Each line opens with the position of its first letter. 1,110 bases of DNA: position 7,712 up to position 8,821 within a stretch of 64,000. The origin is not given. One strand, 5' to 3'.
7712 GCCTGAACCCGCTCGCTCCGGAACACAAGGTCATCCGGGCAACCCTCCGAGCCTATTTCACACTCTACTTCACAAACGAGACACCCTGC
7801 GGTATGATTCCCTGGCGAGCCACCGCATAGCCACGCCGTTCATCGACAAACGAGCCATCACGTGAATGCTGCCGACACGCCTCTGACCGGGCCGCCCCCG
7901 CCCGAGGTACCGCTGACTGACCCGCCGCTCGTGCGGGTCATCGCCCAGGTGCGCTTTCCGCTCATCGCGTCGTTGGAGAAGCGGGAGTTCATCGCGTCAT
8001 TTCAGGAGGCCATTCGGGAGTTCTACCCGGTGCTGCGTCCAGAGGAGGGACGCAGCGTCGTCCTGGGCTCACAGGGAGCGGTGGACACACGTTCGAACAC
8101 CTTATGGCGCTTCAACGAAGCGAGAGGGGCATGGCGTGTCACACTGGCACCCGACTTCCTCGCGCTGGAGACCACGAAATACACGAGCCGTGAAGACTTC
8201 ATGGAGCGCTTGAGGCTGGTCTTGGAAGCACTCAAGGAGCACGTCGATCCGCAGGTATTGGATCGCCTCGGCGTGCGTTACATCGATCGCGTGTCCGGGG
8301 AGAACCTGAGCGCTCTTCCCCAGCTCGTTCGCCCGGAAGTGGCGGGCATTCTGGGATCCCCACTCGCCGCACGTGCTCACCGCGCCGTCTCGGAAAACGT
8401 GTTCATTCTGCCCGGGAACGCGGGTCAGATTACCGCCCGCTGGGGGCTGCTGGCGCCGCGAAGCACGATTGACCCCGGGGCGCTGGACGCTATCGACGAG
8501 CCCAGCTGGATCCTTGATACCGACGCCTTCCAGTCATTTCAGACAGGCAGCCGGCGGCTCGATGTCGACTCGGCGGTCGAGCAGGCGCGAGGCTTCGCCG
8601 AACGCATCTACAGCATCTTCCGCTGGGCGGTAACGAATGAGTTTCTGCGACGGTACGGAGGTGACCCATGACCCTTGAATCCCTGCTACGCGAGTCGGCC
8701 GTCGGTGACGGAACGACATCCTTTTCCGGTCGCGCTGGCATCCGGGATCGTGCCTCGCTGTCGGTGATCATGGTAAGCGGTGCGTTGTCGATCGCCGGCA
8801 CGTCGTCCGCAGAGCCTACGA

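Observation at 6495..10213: Fused XRE-ImmA/IrrE regulator followed by an uncharacterised three-gene overlapping operon: candidate regulated defence/stress module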

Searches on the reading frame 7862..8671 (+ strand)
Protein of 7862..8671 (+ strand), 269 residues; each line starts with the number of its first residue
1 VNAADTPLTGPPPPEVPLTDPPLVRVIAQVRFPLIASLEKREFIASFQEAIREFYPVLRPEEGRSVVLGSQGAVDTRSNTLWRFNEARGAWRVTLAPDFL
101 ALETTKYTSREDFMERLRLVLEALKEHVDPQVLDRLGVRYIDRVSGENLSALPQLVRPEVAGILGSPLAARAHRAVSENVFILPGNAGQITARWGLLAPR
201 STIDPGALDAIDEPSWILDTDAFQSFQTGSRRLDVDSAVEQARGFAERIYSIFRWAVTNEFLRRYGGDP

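Call 3: search_protein_families(library=pfam, proteins=[window:7862-8671:+], max_evalue=0.1)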
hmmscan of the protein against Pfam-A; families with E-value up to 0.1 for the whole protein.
window:7862-8671:+ (269 aa): 1 family
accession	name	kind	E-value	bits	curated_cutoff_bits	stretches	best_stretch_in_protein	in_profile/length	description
PF18545.6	HalOD1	-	0.047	14.3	26.3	0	121-136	24-39/74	Halobacterial output domain 1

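Call 4: search_protein_families(library=ncbifam, proteins=[window:7862-8671:+], max_evalue=0.1)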
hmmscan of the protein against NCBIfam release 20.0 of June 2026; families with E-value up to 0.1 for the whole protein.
window:7862-8671:+ (269 aa): 2 families
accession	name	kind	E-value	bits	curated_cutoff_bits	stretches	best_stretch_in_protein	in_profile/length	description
TIGR04255.1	sporadTIGR04255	subfamily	3e-44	151.7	30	1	18-264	2-250/252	TIGR04255 family protein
NF053557.1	DdfA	equivalog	0.069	13.1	70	0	120-136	18-34/67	DdfA family disk-determining factor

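Call 5: search_protein_families(library=padloc, proteins=[window:7862-8671:+], max_evalue=0.1)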
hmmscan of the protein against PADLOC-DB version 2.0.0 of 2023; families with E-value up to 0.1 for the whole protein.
window:7862-8671:+ (269 aa): 0 families

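Call 29: search_solved_structures(query=window:7862-8671:+, max_evalue=10)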
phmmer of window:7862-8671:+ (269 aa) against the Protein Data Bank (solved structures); distinct sequences matched with E-value up to 10: 2.
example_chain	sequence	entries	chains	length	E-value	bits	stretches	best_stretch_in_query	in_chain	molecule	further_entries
1xje_A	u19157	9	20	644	0.49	13.1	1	95-157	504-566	ribonucleotide reductase, B12-dependent | Ribonucleoside-diphosphate reductase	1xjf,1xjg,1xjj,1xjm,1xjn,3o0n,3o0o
1xjk_A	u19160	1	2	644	1.1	11.9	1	95-157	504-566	ribonucleotide reductase, B12-dependent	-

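Call 47: search_solved_structures(query=A6, max_evalue=10)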
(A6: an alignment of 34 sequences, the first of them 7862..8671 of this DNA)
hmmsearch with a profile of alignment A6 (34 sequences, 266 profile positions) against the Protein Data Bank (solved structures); distinct sequences matched with E-value up to 10: 1.
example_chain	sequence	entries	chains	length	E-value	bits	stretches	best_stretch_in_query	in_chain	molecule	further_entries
2dbq_A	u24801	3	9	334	0.55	12.8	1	141-226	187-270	Glyoxylate reductase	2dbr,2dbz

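Call 50: search_protein_families(library=pfam, alignment_id=A6, max_evalue=0.05)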
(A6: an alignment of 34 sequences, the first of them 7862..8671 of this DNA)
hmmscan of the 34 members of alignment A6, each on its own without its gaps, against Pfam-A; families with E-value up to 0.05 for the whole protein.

A. member 1, window:7862-8671:+ (269 aa): 1 family
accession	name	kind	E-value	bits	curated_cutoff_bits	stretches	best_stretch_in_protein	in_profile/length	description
PF18545.6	HalOD1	-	0.047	14.3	26.3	0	121-136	24-39/74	Halobacterial output domain 1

B. families by the number of members that match (of 34 scanned): 2 families
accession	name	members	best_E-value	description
PF07440.17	Caerin_1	1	0.04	Caerin 1 protein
PF18545.6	HalOD1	1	0.047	Halobacterial output domain 1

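Call 57: search_protein_families(library=phrogs, proteins=[window:7862-8671:+], max_evalue=0.01)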
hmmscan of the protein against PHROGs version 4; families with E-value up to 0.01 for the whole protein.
window:7862-8671:+ (269 aa): 0 families

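Call 58: search_dna_similar(query=window:7862-8671:+, collection=plasmids, mode=protein, max_rows=40, max_evalue=0.001)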
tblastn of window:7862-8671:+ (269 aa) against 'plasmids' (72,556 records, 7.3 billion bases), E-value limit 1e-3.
Records with a match: 14; places in all: 14; records where one place covers at least 80% of the query: 12.
Best place of each record, by identity: <60% 14.
By first word of the organism name: Rhizobium 3; Vibrio 2; Chroococcidiopsis 1; Sinorhizobium 1; Kocuria 1; Paenarthrobacter 1; Sphingomonas 1; Mesorhizobium 1; Methylocystis 1; Gloeocapsa 1; and 1 more.
By predicted mobility (MOB-suite, as given by PLSDB): conjugative 9; non-mobilizable 4; mobilizable 1.
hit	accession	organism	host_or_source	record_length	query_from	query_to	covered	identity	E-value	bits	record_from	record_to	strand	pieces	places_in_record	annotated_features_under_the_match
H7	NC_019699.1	Chroococcidiopsis thermalis PCC 7203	-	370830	24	267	91%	46.7%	6e-70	240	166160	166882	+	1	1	TIGR04255 family protein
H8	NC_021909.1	Rhizobium etli bv. mimosae str. Mim1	Mimosa affinis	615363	25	266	90%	37.2%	2e-47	176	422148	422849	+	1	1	TIGR04255 family protein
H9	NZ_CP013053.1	Sinorhizobium americanum CCGM7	Phaseolus vulgaris,root nodules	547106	24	268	91%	36.3%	2e-44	167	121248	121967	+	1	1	TIGR04255 family protein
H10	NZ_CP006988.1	Rhizobium etli bv. mimosae str. IE4771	Phaseolus vulgaris,whole organism,nodule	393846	25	266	90%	36.8%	8e-46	171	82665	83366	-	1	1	TIGR04255 family protein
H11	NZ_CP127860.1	Kocuria rosea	single cell culture,deep sea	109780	26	267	90%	33.5%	7e-31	127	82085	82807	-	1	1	TIGR04255 family protein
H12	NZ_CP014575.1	Paenarthrobacter ureafaciens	cell culture,Soil cores containing the ...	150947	24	266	90%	33.2%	1e-25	112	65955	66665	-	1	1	TIGR04255 family protein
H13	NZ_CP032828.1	Sphingomonas paeninsulae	whole organism,soil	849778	44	263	82%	32.3%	1e-27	118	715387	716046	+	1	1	TIGR04255 family protein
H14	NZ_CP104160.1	Rhizobium sp. CB3060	Leucaena leucocephala,cell culture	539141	24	264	90%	29.0%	1e-15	83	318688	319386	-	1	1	TIGR04255 family protein | hypothetical protein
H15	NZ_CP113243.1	Vibrio sp. gvc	loach,Aquaculture ponds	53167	26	263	88%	23.0%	2e-5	53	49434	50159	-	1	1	TIGR04255 family protein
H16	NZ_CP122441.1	Mesorhizobium sp. WSM4875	Cicer arietinum kabuli,cell culture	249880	26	253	85%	23.3%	4e-8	61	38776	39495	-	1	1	TIGR04255 family protein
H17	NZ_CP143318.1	Methylocystis iwaonis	cell culture,rice rhizosphere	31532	49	267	81%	23.7%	6e-5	52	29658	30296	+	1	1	TIGR04255 family protein | hypothetical protein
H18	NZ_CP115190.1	Vibrio furnissii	Ruditapes philippinarum,sea food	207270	26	264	89%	21.3%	2e-6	56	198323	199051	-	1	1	TIGR04255 family protein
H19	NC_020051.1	Gloeocapsa sp. PCC 7428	-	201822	26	162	51%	26.6%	3e-5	52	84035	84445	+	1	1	TIGR04255 family protein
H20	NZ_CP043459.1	Acinetobacter baumannii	Homo sapiens,Skin/Wound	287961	24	144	45%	29.8%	3e-7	59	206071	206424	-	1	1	TIGR04255 family protein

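Call 59: get_annotated_region(hit=H12, flank=4000)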
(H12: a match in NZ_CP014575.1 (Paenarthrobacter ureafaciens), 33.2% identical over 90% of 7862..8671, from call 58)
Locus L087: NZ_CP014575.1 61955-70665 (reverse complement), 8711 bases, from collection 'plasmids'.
description: Paenarthrobacter ureafaciens strain DnL1-1 plasmid pADNL1
organism: Paenarthrobacter ureafaciens (NCBI taxid 37931)
taxonomy: Bacteria; Actinomycetota; Actinomycetes; Micrococcales; Micrococcaceae; Paenarthrobacter; Paenarthrobacter ureafaciens
host: -; source: cell culture,Soil cores containing the root system of one maize plant; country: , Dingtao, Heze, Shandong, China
typing (MOB-suite, as given by PLSDB): conjugative; replicon rep_cluster_1674; relaxase MOBP; mating-pair formation MPF_T
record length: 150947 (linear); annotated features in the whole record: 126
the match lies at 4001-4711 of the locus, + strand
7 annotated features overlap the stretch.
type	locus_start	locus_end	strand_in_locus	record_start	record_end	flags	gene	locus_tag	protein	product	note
CDS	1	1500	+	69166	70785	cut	-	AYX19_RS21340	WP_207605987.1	ATP/GTP-binding protein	-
CDS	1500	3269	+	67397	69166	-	-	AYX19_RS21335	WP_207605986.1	type IV secretory system conjugative DNA transfer family protein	-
CDS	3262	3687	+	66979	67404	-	-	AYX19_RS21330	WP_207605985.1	DUF4913 domain-containing protein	-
CDS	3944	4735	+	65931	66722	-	-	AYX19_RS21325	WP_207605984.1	TIGR04255 family protein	-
CDS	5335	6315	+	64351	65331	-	-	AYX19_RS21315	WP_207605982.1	hypothetical protein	-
CDS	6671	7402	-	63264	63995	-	-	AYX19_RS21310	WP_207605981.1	FadR/GntR family transcriptional regulator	-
CDS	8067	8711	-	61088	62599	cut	-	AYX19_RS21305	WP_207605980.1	amino acid permease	GO:0006865 - amino acid transport [Evidence IEA]; GO:0055085 - transmembrane transport [Evidence IEA]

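Call 60: get_annotated_region(hit=H15, flank=4000)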
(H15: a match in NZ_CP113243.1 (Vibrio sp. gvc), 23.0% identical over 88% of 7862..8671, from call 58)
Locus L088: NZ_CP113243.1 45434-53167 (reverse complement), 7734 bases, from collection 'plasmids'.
description: Vibrio sp. gvc plasmid unnamed, complete sequence
organism: Vibrio sp. gvc (NCBI taxid 2993714)
taxonomy: Bacteria; Pseudomonadota; Gammaproteobacteria; Vibrionales; Vibrionaceae; Vibrio; Vibrio sp. gvc
host: -; source: loach,Aquaculture ponds; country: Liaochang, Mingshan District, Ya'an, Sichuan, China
typing (MOB-suite, as given by PLSDB): non-mobilizable
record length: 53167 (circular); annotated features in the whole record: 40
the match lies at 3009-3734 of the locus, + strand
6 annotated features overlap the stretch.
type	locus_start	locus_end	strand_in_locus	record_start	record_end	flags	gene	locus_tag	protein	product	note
CDS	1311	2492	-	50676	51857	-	-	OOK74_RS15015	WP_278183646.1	tyrosine-type recombinase/integrase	GO:0015074 - DNA integration [Evidence IEA]; GO:0006310 - DNA recombination [Evidence IEA]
CDS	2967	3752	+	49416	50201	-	-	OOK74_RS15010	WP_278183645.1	TIGR04255 family protein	-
CDS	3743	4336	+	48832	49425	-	-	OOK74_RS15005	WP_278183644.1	helix-turn-helix transcriptional regulator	-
CDS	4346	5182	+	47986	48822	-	-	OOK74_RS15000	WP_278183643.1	hypothetical protein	-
CDS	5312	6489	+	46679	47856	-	-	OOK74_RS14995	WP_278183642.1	IS3 family transposase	-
CDS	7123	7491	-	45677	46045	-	-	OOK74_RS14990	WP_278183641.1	hypothetical protein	-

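Call 61: get_annotated_region(hit=H16, flank=4000)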
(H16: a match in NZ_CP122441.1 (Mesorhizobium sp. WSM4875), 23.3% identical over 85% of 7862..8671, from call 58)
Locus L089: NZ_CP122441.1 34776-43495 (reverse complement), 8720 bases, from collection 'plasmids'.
description: Mesorhizobium sp. WSM4875 plasmid pWSM4875, complete sequence
organism: Mesorhizobium sp. WSM4875 (NCBI taxid 3038539)
taxonomy: Bacteria; Pseudomonadota; Alphaproteobacteria; Hyphomicrobiales; Phyllobacteriaceae; Mesorhizobium; Mesorhizobium sp. WSM4875
host: -; source: Cicer arietinum kabuli,cell culture; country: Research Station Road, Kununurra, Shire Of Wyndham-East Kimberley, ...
typing (MOB-suite, as given by PLSDB): conjugative; relaxase MOBQ; mating-pair formation MPF_T
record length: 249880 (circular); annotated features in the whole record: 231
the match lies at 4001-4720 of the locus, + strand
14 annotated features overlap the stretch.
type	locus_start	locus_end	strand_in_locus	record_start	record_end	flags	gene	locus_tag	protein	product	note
CDS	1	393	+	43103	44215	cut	-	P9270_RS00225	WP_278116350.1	AAA family ATPase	-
CDS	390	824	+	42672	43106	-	-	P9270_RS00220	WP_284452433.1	hypothetical protein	-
CDS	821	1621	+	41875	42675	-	-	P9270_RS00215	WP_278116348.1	hypothetical protein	-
CDS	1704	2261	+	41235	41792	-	-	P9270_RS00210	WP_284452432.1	helix-turn-helix transcriptional regulator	-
CDS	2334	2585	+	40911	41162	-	-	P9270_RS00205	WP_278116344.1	type II toxin-antitoxin system VapB family antitoxin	-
CDS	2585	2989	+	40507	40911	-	-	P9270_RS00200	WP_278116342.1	type II toxin-antitoxin system VapC family toxin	-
CDS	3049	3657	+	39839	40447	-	-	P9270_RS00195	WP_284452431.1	hypothetical protein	-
CDS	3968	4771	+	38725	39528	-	-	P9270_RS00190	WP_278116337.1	TIGR04255 family protein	-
CDS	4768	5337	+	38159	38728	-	-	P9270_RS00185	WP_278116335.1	hypothetical protein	-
CDS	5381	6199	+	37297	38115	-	-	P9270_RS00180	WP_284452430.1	hypothetical protein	-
CDS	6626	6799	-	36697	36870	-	-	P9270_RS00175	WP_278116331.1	hypothetical protein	-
CDS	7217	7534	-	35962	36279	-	-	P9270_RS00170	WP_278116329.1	DUF736 domain-containing protein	-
CDS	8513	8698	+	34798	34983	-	-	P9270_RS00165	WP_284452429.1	hypothetical protein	-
CDS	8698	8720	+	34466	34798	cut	-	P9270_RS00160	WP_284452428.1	hypothetical protein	-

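Call 62: get_annotated_region(hit=H20, flank=4000)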
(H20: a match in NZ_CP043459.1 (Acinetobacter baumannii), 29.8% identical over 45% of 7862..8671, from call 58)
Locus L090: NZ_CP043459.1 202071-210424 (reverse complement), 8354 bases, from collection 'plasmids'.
description: Acinetobacter baumannii strain 18WIARLN0024 plasmid unnamed1
organism: Acinetobacter baumannii (NCBI taxid 470)
taxonomy: Bacteria; Pseudomonadota; Gammaproteobacteria; Moraxellales; Moraxellaceae; Acinetobacter; Acinetobacter baumannii
host: -; source: Homo sapiens,Skin/Wound; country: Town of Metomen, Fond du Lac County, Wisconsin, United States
typing (MOB-suite, as given by PLSDB): non-mobilizable
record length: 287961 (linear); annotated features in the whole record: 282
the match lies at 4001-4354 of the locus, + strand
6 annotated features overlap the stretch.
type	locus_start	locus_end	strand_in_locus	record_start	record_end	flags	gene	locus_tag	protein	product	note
CDS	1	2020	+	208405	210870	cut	-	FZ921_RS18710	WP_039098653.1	DUF927 domain-containing protein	-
CDS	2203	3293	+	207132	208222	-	-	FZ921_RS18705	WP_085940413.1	IS4-like element ISAba1 family transposase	-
CDS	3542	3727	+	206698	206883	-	-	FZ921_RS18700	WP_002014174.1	single-stranded DNA-binding protein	-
CDS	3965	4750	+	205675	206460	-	-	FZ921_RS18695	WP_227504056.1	TIGR04255 family protein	-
CDS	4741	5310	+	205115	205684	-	-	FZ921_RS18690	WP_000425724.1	helix-turn-helix domain-containing protein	-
CDS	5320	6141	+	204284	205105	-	-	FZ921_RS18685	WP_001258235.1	hypothetical protein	-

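Call 101: search_dna_similar(query=L090:5320-6141:+, collection=plasmids, mode=protein, max_rows=40, rows=spread)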
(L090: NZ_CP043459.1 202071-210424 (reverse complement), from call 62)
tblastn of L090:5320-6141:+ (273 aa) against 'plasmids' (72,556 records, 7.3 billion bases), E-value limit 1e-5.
Records with a match: 10; places in all: 10; records where one place covers at least 80% of the query: 6.
Best place of each record, by identity: >=99% 1; <60% 9.
By first word of the organism name: Vibrio 2; Pseudomonas 2; Acinetobacter 1; Klebsiella 1; Gloeocapsa 1; Gloeocapsopsis 1; Robbsia 1; Meiothermus 1.
By predicted mobility (MOB-suite, as given by PLSDB): non-mobilizable 6; conjugative 3; mobilizable 1.
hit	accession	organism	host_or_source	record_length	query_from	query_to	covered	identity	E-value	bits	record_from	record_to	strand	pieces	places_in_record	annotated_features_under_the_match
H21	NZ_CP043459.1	Acinetobacter baumannii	Homo sapiens,Skin/Wound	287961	1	273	100%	100.0%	0e+0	563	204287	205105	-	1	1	hypothetical protein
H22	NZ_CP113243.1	Vibrio sp. gvc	loach,Aquaculture ponds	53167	3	262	95%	31.6%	3e-23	106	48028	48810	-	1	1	hypothetical protein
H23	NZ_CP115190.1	Vibrio furnissii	Ruditapes philippinarum,sea food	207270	3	263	96%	31.3%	2e-24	109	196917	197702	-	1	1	hypothetical protein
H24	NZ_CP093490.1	Klebsiella pneumoniae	Homo sapiens,Isolated from blood of a ...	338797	1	259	95%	29.7%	2e-19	95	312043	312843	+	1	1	hypothetical protein | helix-turn-helix transcriptional regulator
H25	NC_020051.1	Gloeocapsa sp. PCC 7428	-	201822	5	264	95%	24.5%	8e-10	66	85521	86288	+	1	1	hypothetical protein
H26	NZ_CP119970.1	Gloeocapsopsis dulcis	Dried cell culture,Desert, underside of ...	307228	5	264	95%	23.7%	4e-9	64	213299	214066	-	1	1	hypothetical protein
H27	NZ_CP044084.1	Pseudomonas luteola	Homo sapiens,clinical isolate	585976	1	191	70%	28.5%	1e-17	89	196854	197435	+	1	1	hypothetical protein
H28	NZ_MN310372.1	Pseudomonas putida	-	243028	1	155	57%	33.7%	5e-21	100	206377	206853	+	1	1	hypothetical protein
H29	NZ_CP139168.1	Robbsia andropogonis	Areca catechu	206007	10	164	57%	28.4%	3e-10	67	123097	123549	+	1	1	hypothetical protein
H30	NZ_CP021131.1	Meiothermus taiwanensis WR-220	-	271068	34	149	42%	34.2%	1e-8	63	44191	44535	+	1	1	hypothetical protein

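Call 102: get_annotated_region(hit=H24, flank=5000)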
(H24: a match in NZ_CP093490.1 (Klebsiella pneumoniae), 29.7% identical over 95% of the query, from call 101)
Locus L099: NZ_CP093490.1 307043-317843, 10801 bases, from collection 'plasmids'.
description: Klebsiella pneumoniae strain VA126 plasmid pVA126-339, complete sequence
organism: Klebsiella pneumoniae (NCBI taxid 573)
taxonomy: Bacteria; Pseudomonadota; Gammaproteobacteria; Enterobacterales; Enterobacteriaceae; Klebsiella; Klebsiella pneumoniae
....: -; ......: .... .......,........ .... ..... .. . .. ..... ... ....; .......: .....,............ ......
typing (MOB-suite, as given by PLSDB): non-mobilizable
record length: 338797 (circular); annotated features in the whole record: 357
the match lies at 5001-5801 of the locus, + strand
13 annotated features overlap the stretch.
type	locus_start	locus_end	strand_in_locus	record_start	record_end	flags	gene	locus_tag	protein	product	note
CDS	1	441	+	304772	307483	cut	-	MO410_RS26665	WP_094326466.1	tape measure protein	-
CDS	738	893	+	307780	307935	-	-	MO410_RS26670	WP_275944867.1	HGGxSTG domain-containing protein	-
CDS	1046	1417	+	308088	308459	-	-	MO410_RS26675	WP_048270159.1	hypothetical protein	-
CDS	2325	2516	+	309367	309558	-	-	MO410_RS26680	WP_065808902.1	hypothetical protein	-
CDS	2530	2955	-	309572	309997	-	-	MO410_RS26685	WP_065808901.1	hypothetical protein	-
CDS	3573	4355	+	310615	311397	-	-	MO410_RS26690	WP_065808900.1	TIGR04255 family protein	-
CDS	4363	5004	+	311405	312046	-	-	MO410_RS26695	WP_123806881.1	helix-turn-helix transcriptional regulator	-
CDS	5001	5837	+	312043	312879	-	-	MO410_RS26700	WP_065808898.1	hypothetical protein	-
CDS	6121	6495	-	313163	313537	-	-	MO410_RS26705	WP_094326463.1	hypothetical protein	-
CDS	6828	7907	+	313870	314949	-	-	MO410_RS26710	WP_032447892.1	Gfo/Idh/MocA family oxidoreductase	-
CDS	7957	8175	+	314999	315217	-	-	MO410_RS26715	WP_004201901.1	zinc ribbon domain-containing protein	-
CDS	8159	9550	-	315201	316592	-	xseA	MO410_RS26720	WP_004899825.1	exodeoxyribonuclease VII large subunit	GO:0006308 - DNA catabolic process [Evidence IEA]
CDS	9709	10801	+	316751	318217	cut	guaB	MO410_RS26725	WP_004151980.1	IMP dehydrogenase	GO:0006164 - purine nucleotide biosynthetic process [Evidence IEA]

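Call 103: get_annotated_region(hit=H28, flank=5000)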
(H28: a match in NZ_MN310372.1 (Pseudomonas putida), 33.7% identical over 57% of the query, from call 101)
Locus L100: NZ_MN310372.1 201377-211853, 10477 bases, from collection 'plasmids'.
description: Pseudomonas putida strain 150716811 plasmid p716811-VIM, complete sequence
organism: Pseudomonas putida (NCBI taxid 303)
taxonomy: Bacteria; Pseudomonadota; Gammaproteobacteria; Pseudomonadales; Pseudomonadaceae; Pseudomonas; Pseudomonas putida
host: -; source: -; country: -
typing (MOB-suite, as given by PLSDB): conjugative; replicon rep_cluster_402; relaxase MOBF; mating-pair formation MPF_F
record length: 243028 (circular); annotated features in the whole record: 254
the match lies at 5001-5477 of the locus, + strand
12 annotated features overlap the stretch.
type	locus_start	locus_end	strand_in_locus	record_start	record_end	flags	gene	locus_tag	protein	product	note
CDS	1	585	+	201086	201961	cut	-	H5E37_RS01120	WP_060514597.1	helix-turn-helix transcriptional regulator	-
CDS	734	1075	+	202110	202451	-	-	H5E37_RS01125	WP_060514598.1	hypothetical protein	-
CDS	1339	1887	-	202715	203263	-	-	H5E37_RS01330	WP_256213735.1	RES family NAD+ phosphorylase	-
CDS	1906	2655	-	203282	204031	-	-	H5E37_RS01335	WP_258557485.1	hypothetical protein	-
CDS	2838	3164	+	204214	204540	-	-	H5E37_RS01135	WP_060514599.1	hypothetical protein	-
CDS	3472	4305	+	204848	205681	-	-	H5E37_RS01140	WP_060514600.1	TIGR04255 family protein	-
CDS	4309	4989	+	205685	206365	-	-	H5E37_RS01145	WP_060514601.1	hypothetical protein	-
CDS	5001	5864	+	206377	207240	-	-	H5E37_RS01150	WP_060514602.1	hypothetical protein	-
CDS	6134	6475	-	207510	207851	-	-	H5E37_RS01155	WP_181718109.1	hypothetical protein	-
CDS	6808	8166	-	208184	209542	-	-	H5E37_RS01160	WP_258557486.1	helix-turn-helix domain-containing protein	-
CDS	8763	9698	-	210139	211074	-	-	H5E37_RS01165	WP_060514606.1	TniB family NTP-binding protein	-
CDS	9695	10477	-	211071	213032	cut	-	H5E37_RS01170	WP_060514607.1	Mu transposase C-terminal domain-containing protein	GO:0015074 - DNA integration [Evidence IEA]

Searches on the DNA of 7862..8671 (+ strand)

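Call 100: search_dna_similar(query=L088:2967-5182:+, collection=ecoli_genomes, mode=distant, max_rows=10)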
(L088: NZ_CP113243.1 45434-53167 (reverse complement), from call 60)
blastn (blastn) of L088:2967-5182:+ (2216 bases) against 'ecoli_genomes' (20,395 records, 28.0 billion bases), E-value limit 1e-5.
No match.
